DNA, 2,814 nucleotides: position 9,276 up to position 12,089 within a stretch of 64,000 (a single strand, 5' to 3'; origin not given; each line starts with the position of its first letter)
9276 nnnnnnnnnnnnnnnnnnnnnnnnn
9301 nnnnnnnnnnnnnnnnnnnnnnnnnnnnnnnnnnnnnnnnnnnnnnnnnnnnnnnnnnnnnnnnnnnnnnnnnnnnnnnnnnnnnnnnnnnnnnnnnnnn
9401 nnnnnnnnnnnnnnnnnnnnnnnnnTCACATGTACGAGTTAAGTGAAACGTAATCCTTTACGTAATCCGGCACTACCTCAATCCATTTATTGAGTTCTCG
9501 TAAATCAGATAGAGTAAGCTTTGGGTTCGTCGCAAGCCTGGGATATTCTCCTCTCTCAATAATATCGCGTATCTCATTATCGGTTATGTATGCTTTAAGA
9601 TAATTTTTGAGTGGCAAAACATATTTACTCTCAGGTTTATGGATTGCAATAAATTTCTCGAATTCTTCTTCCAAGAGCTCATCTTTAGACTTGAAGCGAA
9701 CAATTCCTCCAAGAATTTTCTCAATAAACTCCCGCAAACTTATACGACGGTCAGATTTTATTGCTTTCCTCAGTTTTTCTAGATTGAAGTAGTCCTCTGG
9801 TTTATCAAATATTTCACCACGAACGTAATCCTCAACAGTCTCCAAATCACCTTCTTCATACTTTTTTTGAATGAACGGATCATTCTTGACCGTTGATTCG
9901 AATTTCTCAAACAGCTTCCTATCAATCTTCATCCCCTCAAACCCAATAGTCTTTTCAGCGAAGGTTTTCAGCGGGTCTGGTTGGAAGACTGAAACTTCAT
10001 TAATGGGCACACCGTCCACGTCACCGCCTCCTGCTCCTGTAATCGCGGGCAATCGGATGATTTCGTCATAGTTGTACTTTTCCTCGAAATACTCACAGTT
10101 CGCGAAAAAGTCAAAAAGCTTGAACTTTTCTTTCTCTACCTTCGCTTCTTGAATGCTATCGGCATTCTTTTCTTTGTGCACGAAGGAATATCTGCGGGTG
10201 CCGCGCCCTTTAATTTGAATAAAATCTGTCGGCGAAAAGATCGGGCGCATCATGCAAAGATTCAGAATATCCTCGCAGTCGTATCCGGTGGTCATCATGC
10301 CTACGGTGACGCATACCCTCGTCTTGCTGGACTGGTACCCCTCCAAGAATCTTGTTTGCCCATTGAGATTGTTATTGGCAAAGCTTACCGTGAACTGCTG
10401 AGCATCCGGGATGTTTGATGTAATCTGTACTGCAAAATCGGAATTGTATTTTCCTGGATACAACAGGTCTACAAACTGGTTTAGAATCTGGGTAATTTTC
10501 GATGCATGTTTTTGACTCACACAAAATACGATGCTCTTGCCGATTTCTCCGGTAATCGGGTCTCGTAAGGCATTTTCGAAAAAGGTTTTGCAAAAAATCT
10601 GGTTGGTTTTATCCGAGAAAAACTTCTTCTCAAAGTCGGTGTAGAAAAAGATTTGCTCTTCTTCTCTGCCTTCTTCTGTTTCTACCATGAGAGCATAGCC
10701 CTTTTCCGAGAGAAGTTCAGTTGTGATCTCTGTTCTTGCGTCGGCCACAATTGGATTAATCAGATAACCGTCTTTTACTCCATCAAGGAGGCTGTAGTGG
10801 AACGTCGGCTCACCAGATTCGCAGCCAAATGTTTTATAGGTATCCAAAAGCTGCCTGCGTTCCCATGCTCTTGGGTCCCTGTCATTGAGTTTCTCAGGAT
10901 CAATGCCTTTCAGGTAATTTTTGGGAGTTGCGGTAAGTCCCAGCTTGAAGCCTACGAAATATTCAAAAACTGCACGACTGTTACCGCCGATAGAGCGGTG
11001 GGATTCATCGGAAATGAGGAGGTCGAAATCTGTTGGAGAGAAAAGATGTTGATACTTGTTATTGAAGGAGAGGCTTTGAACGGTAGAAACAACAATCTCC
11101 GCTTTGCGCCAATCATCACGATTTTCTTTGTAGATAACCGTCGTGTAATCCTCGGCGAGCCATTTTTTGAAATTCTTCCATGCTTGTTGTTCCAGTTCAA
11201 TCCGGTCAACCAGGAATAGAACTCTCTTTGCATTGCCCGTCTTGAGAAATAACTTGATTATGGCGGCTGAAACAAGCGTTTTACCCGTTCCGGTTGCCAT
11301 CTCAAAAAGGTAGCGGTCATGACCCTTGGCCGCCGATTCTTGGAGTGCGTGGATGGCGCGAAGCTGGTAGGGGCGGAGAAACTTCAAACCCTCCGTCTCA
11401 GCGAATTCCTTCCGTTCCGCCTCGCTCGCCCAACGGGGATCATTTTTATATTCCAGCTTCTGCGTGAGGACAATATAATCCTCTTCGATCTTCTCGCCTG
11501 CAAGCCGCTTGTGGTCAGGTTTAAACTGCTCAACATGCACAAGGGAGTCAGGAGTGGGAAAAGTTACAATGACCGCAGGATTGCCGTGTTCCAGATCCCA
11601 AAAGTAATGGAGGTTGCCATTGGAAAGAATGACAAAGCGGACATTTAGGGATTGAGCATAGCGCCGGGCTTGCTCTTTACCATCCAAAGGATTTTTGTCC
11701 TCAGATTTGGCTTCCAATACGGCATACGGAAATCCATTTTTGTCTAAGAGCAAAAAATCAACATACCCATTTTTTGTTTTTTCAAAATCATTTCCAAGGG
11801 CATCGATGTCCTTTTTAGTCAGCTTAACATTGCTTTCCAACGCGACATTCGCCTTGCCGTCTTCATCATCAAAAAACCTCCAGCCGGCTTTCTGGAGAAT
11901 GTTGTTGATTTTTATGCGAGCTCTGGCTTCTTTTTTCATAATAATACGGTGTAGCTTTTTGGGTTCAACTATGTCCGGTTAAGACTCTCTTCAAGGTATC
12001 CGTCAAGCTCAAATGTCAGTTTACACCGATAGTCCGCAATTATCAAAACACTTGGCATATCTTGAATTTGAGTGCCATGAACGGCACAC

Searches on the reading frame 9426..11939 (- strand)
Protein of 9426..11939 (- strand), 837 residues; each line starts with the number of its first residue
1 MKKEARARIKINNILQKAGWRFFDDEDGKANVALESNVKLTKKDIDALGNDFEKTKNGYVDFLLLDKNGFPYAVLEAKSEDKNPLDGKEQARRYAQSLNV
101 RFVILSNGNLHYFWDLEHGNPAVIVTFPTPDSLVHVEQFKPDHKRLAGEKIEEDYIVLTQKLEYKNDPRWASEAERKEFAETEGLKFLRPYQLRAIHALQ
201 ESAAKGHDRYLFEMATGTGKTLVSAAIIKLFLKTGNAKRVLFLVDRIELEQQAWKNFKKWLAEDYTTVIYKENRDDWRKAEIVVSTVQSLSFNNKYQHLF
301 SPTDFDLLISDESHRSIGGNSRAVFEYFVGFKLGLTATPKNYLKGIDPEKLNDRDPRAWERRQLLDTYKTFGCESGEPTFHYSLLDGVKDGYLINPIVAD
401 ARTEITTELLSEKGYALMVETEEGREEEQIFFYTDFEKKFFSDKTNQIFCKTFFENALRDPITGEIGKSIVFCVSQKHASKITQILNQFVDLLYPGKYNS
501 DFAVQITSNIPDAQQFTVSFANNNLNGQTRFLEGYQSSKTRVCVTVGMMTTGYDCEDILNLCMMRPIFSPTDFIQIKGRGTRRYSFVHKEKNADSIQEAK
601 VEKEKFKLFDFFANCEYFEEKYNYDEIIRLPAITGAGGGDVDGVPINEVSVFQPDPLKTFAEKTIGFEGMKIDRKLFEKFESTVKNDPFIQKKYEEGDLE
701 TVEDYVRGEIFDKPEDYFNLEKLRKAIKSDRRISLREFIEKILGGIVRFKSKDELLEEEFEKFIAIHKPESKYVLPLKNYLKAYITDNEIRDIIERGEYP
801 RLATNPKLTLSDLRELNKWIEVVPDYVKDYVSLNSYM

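Call 4: search_protein_families(library=pfam, proteins=[window:9426-11939:-], max_evalue=0.01)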
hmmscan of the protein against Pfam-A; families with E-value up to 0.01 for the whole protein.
window:9426-11939:- (837 aa): 7 families
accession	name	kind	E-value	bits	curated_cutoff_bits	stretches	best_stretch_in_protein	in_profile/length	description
PF04851.21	ResIII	-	1.5e-39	136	22.5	1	188-340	4-163/164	Type III restriction enzyme, res subunit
PF18766.7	SWI2_SNF2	-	5.4e-13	49.5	26.7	1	191-341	1-157/221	SWI2/SNF2 ATPase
PF00270.35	DEAD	-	2.1e-12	47.6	26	1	189-340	1-161/167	DEAD/DEAH box helicase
PF13588.12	HSDR_N_2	-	1.5e-07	31.9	25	1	55-119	34-99/110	Type I restriction enzyme R protein N terminus (HSDR_N)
PF04313.20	HSDR_N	-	1.6e-06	28.6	25.1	1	50-117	110-193/198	Type I restriction enzyme R protein N terminus (HSDR_N)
PF00271.37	Helicase_C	-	0.00087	20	23.5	0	526-582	52-108/110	Helicase conserved C-terminal domain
PF00176.29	SNF2-rel_dom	-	0.0038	16.8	24.9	1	215-322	25-143/290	SNF2-related domain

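Call 5: search_protein_families(library=padloc, proteins=[window:9426-11939:-], max_evalue=0.01)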
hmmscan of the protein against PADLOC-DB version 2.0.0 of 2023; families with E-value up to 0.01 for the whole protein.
window:9426-11939:- (837 aa): 23 families
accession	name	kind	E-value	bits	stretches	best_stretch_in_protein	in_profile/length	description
PDLC03047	REase_I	-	2e-57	192.7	2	189-628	345-739/1107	Type I restriction enzyme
PDLC03049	REase_I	-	2.6e-40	136.2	2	32-341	32-325/807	Type I restriction enzyme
PDLC03042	REase_I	-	8.9e-25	84.3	1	179-589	434-836/1170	Type I restriction enzyme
PDLC02707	PbeA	-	1.7e-19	67.9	1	165-343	230-417/672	PbeA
PDLC03658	mREase_IV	-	3.3e-18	62.8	2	192-340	227-372/953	Type IV methyl-directed restriction enzyme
PDLC03659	mREase_IV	-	1.3e-17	61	2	201-341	233-373/945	Type IV methyl-directed restriction enzyme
PDLC03048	REase_I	-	1.7e-14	50.9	1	179-340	232-409/976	Type I restriction enzyme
PDLC03597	REase_MTase_IIG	-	2.4e-13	46.5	2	178-257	158-237/1646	Type IIG restriction enzyme-methyltransferase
PDLC02704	PbeA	-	8.1e-13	45.7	1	174-351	242-430/682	PbeA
PDLC03045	REase_I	-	2.8e-11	40.1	1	185-347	255-431/995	Type I restriction enzyme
PDLC02706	PbeA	-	7.2e-10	36.1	1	188-341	270-433/722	PbeA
PDLC03046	REase_I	-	2e-08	30.7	1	185-266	261-342/1025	Type I restriction enzyme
PDLC01439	typeIV_DinG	-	2.1e-07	28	1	183-256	12-78/575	CAS-IV-A; associated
PDLC04986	PDC-S28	-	1.2e-05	21.8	1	181-315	28-161/831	-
PDLC02703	PbeA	-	3.5e-05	20.6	1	210-340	264-405/626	PbeA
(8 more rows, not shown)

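Call 6: search_protein_families(library=ncbifam, proteins=[window:9426-11939:-], max_evalue=0.01)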
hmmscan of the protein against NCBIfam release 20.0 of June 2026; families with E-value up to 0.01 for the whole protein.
window:9426-11939:- (837 aa): 15 families
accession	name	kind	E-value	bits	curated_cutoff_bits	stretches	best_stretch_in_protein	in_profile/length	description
NF046051.1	restrict_EcoAI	equivalog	9.5e-72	242.5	550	2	11-341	11-315/768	EcoAI/FtnUII family type I restriction enzme subunit R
NF008521.0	PRK11448.1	equivalog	1.4e-47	162.4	729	2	175-315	399-551/1123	type I restriction-modification system endonuclease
NF053632.1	heli_RadD_YejH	equivalog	1.4e-13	50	720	2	188-318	3-121/573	DNA repair helicase RadD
TIGR04095.1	dnd_restrict_1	equivalog_domain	4.1e-12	45.8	600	1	188-344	9-173/451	DNA phosphorothioation system restriction enzyme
TIGR00348.1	hsdR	subfamily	7.9e-12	44.5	284.55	1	215-448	275-494/674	HsdR family type I site-specific deoxyribonuclease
NF010337.0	PRK13766.1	equivalog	1.6e-10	39.8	610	1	201-322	26-150/781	Hef nuclease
NF004067.0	PRK05580.1-4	equivalog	7.6e-06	24.6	763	1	178-271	195-283/737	primosomal protein N'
NF046055.1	restr_BPTD_3080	equivalog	7.7e-06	24.1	800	0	196-228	141-173/970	BPTD_3080 family restriction endonuclease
NF003426.0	PRK04914.1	equivalog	1.6e-05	23.3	576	1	196-315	159-284/959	RNA polymerase-associated protein RapA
NF004066.1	PRK05580.1-3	equivalog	1.8e-05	23.2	813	1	174-280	240-346/788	primosomal protein N'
NF045503.1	repair_heli_XPB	equivalog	4.7e-05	22.1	610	1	187-338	183-334/548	DNA repair helicase XPB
NF004068.0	PRK05580.1-5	equivalog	0.00023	19.4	1249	1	181-314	252-384/795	primosomal protein N'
TIGR03117.2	cas_csf4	equivalog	0.0013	17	400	1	188-262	129-201/800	type IV CRISPR-associated DEAD/DEAH-box helicase Csf4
NF004065.0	PRK05580.1-1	equivalog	0.002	16.4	858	1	176-260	186-267/731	primosomal protein N'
TIGR00595.1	priA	equivalog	0.0079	14.8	230.35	0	215-315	5-104/509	replication restart helicase PriA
